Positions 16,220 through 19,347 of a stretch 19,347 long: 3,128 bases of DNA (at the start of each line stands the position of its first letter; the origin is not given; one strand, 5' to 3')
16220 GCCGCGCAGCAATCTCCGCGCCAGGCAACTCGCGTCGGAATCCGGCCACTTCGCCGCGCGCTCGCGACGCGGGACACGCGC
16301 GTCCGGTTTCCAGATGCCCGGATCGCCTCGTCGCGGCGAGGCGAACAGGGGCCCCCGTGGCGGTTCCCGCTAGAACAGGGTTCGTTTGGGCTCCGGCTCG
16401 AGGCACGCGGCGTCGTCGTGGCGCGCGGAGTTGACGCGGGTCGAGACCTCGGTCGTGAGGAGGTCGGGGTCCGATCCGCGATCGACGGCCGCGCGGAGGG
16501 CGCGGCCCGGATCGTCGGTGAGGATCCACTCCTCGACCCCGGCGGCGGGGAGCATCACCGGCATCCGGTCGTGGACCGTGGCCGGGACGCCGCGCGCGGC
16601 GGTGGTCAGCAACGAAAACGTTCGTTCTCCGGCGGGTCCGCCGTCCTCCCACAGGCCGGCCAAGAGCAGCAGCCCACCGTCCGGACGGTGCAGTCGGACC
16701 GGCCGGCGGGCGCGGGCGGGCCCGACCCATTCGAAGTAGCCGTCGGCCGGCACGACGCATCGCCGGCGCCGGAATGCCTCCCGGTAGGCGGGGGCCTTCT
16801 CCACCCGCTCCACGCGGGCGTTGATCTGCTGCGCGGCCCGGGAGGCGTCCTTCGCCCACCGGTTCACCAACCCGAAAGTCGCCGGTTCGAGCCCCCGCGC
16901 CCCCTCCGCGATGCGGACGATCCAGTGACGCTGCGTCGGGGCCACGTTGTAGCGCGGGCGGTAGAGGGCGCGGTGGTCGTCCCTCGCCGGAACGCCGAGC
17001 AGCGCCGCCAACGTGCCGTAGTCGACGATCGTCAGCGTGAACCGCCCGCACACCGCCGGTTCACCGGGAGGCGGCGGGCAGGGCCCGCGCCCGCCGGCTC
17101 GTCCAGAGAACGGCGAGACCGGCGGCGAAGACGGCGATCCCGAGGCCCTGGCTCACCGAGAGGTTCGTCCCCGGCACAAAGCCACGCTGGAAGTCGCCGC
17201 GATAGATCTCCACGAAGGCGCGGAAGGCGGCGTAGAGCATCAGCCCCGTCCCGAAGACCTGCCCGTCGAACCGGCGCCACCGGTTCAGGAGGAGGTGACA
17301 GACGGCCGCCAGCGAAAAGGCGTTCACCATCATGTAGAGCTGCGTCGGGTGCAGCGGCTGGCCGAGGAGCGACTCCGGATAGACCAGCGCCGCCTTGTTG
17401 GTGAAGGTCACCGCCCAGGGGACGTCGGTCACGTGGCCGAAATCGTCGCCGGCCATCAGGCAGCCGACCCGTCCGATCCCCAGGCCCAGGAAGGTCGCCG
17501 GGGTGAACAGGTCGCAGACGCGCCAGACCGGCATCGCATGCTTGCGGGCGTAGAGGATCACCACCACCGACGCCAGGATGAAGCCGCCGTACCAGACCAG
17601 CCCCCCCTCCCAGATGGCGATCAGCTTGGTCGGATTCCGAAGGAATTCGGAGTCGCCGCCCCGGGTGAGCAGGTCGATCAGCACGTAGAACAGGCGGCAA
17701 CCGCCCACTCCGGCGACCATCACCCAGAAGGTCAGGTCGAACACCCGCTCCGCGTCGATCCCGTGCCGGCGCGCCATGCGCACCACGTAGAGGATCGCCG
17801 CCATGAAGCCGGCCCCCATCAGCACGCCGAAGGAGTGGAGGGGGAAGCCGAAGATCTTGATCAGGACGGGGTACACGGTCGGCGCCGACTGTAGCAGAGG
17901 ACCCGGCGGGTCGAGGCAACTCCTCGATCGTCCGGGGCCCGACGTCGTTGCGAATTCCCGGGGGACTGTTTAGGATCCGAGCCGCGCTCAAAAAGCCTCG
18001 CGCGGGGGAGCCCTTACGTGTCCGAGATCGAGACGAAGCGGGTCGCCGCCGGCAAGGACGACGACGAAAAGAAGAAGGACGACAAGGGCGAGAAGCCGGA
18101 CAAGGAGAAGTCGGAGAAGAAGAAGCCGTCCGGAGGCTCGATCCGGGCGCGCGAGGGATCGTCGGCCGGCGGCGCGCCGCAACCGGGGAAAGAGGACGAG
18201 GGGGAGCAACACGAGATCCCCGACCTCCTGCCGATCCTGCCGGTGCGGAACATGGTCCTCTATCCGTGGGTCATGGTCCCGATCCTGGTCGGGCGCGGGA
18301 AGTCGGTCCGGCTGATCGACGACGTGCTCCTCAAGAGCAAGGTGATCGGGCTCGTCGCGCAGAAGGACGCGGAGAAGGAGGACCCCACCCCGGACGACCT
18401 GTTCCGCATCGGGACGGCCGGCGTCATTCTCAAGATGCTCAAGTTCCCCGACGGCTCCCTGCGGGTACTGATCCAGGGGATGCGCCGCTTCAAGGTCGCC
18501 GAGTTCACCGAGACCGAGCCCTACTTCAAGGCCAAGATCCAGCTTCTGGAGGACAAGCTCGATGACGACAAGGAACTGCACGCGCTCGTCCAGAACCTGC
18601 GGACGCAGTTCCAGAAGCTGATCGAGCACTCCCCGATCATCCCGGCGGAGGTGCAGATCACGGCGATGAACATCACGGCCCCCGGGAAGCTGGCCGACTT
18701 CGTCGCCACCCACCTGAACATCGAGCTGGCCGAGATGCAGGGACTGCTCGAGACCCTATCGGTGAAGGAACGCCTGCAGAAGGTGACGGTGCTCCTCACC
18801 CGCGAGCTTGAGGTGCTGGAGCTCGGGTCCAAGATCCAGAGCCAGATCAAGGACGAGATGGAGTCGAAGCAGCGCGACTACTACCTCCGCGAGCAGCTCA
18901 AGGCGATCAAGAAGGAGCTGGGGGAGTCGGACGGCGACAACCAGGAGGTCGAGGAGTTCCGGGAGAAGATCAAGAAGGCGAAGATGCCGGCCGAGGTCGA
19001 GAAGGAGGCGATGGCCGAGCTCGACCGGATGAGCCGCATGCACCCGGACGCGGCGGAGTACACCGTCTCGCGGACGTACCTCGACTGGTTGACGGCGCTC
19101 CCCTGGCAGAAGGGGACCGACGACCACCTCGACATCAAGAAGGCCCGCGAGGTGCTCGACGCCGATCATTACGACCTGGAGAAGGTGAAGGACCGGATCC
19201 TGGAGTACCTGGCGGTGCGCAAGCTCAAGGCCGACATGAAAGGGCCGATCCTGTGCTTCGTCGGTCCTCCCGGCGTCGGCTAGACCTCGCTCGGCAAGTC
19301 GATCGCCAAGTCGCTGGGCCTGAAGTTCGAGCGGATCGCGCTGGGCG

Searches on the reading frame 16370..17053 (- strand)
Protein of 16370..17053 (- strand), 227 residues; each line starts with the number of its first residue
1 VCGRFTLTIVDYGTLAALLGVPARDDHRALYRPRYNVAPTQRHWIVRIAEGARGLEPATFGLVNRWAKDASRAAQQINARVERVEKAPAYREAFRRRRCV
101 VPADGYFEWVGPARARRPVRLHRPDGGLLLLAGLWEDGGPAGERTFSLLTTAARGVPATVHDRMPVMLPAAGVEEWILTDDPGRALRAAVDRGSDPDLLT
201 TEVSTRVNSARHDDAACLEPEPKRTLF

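Call 9: search_protein_families(library=pfam, proteins=[window:16370-17053:-], max_evalue=0.001)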
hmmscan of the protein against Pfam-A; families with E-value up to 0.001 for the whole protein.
window:16370-17053:- (227 aa): 1 family
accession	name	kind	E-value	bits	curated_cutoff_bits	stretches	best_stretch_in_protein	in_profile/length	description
PF02586.19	SRAP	-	1.3e-51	175.6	27.1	1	1-209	1-213/214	SOS response associated peptidase (SRAP)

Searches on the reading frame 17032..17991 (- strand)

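Call 9: search_protein_families(library=pfam, proteins=[window:17061-17876:-, window:17032-17991:-], max_evalue=0.001)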
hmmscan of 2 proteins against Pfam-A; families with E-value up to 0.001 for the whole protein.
window:17061-17876:- (271 aa): 1 family
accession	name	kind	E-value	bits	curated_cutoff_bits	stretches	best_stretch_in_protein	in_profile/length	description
PF01790.23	LGT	-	6.4e-58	196.3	24.9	1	3-258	1-239/240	Prolipoprotein diacylglyceryl transferase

window:17032-17991:- (319 aa): 0 families

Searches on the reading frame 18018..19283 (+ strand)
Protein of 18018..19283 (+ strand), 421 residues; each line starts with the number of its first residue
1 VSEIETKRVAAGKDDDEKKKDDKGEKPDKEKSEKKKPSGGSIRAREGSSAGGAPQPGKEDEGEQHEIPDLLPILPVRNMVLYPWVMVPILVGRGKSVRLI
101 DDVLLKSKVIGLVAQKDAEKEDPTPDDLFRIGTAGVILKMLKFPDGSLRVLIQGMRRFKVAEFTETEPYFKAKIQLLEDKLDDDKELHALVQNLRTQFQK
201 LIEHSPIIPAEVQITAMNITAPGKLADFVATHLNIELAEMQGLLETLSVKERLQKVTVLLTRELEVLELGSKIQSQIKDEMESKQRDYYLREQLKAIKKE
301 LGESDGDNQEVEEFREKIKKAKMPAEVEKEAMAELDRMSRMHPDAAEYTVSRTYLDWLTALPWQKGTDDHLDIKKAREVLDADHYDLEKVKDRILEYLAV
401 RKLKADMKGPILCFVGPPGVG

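Call 9: search_protein_families(library=pfam, proteins=[window:18018-19283:+], max_evalue=0.001)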
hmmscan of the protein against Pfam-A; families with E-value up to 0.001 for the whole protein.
window:18018-19283:+ (421 aa): 1 family
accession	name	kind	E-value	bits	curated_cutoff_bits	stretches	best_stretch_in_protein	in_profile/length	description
PF02190.22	LON_substr_bdg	-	3.9e-53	180.8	28.7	1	71-262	2-200/200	ATP-dependent protease La (LON) substrate-binding domain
